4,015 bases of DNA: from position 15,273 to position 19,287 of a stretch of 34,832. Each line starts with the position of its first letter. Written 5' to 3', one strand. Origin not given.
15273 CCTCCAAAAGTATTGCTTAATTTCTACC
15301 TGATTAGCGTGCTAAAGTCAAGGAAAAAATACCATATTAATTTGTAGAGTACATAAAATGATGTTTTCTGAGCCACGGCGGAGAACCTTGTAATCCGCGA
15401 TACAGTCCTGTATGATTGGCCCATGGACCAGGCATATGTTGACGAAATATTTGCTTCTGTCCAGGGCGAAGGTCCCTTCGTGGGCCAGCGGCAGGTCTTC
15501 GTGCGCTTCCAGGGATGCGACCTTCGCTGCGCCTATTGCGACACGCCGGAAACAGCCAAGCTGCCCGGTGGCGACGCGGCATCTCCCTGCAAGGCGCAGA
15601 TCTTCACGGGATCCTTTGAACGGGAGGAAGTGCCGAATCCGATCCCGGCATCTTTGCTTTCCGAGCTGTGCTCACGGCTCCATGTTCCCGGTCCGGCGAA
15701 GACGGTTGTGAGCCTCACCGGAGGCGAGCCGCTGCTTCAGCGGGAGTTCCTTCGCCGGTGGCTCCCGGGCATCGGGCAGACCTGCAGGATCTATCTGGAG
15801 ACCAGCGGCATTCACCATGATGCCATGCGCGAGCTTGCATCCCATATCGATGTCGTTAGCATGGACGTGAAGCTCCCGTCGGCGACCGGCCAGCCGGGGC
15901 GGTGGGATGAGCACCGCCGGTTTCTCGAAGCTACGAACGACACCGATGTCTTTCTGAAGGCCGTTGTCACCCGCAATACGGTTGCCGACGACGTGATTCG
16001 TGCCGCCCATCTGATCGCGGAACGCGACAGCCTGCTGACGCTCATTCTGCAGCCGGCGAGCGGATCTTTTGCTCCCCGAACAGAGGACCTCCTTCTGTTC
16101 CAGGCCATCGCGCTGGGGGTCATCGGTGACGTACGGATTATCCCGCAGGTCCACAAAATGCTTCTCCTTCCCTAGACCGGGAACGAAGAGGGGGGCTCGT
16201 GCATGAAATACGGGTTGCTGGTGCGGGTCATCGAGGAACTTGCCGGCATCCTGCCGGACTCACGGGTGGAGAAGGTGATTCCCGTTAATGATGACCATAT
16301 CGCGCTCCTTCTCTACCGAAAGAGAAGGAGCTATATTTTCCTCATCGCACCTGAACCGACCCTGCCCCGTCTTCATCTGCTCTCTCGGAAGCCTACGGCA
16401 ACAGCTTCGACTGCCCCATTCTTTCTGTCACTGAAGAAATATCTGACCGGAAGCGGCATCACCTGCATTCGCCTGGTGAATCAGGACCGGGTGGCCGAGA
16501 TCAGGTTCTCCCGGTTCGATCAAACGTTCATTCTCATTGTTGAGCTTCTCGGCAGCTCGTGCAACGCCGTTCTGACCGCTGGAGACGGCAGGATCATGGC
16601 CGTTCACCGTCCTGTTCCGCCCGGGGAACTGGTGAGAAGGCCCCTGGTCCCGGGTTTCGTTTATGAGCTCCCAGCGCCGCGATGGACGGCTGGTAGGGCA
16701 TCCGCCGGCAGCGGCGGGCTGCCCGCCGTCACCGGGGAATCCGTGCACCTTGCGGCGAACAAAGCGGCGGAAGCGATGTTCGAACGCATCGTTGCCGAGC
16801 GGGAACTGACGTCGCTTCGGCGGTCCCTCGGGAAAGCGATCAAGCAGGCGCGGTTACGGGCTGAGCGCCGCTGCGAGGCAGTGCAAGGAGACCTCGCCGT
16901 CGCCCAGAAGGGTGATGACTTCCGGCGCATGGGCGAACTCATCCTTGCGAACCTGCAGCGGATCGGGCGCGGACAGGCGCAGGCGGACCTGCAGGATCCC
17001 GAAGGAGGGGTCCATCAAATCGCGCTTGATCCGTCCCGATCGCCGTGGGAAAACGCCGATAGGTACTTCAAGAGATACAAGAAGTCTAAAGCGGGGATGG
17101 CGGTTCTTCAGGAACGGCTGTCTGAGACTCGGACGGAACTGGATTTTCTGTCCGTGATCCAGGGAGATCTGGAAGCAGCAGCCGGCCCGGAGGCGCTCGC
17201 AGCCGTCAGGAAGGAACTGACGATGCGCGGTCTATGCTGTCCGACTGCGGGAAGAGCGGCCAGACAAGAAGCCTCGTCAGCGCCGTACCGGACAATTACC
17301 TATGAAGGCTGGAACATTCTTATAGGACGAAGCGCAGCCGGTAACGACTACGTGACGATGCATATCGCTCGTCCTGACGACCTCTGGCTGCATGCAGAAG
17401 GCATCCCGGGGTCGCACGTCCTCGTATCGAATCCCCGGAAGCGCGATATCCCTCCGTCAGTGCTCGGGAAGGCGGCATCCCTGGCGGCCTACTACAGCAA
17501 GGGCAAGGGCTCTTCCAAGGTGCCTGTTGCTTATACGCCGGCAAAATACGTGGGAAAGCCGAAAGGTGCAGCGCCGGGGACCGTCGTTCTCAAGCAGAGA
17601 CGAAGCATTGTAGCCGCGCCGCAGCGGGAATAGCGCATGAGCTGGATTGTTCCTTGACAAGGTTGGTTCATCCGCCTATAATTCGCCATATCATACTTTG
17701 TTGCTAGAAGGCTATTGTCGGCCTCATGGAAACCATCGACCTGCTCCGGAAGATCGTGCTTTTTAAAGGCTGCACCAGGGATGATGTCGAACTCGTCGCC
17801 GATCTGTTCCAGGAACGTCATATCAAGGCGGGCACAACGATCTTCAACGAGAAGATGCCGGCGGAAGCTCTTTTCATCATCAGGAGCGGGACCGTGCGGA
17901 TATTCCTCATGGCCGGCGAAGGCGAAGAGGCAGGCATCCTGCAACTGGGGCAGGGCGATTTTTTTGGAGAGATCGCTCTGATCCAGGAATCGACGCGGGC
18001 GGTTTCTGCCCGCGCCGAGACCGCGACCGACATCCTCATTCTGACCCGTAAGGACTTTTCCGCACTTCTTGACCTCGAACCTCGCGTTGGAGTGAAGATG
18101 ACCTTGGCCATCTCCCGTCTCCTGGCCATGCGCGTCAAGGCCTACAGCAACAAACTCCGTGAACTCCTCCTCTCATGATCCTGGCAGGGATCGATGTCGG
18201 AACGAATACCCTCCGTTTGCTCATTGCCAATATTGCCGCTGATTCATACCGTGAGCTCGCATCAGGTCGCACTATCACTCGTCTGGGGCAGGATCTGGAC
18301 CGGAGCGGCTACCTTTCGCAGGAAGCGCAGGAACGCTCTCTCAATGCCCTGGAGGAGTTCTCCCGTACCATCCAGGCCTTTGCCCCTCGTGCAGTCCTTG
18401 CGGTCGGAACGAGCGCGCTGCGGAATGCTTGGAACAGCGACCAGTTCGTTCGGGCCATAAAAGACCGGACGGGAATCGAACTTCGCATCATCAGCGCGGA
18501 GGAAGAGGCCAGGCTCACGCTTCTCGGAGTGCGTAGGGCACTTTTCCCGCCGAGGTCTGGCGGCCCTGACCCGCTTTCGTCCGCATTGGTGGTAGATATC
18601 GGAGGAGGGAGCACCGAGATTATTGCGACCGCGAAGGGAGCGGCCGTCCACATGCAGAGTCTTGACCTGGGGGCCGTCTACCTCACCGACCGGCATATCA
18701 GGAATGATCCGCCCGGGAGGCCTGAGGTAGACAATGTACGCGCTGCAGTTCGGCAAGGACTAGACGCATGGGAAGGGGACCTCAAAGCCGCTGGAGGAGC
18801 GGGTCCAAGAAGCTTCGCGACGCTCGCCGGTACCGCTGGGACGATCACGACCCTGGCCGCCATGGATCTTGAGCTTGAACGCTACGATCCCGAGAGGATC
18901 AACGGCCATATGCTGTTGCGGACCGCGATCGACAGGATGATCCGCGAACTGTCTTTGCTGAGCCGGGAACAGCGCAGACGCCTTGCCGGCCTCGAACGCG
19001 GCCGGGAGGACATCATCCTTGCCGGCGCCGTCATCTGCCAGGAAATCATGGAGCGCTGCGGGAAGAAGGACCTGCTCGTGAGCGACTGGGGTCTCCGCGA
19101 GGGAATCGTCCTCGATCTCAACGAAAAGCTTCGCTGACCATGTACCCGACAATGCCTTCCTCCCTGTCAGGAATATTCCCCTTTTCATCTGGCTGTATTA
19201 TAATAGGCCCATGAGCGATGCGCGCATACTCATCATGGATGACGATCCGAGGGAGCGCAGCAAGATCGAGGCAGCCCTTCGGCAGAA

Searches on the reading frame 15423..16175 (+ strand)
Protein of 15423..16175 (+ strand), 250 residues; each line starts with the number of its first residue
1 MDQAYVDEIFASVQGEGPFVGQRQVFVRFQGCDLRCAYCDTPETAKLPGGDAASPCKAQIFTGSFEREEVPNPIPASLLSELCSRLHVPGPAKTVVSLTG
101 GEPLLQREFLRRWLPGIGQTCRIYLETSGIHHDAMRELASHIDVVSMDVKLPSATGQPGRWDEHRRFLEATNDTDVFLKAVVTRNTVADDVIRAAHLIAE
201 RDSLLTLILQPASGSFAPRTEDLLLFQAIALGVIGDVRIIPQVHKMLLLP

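Call 9: search_protein_families(library=pfam, proteins=[window:15423-16175:+])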
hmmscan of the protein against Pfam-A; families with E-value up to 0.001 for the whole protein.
window:15423-16175:+ (250 aa): 2 families
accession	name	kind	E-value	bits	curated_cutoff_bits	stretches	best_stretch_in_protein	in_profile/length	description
PF04055.27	Radical_SAM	-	5.6e-11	43.3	29.5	1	29-180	4-132/166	Radical SAM superfamily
PF13353.11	Fer4_12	-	1.7e-06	28.8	22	1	14-150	2-116/137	4Fe-4S single cluster domain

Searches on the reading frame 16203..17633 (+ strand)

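Call 9: search_protein_families(library=pfam, proteins=[window:16203-17633:+])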
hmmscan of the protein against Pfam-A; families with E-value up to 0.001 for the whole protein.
window:16203-17633:+ (476 aa): 3 families
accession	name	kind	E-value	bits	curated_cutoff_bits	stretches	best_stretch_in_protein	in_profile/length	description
PF05833.16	NFACT_N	-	1.9e-54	185.6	31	2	185-348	281-446/456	NFACT N-terminal and middle domains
PF05670.18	NFACT-R_1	-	1.3e-11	45.5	29.8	1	365-463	6-110/112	NFACT protein RNA binding domain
PF18297.6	NFACT-R_2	-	0.00043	20.8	26.9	0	370-446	10-81/104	NFACT protein RNA binding domain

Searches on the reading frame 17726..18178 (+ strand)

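Call 9: search_protein_families(library=pfam, proteins=[window:17726-18178:+])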
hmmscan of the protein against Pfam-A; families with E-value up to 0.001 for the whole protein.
window:17726-18178:+ (150 aa): 1 family
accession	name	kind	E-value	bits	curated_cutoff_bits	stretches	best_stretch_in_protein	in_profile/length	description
PF00027.35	cNMP_binding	-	1.7e-21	76.4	27.5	1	30-116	1-87/89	Cyclic nucleotide-binding domain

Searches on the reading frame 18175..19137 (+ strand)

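Call 9: search_protein_families(library=pfam, proteins=[window:18175-19137:+])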
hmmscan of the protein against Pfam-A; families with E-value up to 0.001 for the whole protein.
window:18175-19137:+ (320 aa): 2 families
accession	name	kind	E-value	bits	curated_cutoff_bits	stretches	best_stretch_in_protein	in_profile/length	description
PF02541.22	Ppx-GppA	-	5.1e-60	203.8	27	1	17-316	2-282/285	Ppx/GppA phosphatase family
PF14450.12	FtsA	-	0.00051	20.8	31.8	0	139-177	2-35/127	Cell division protein FtsA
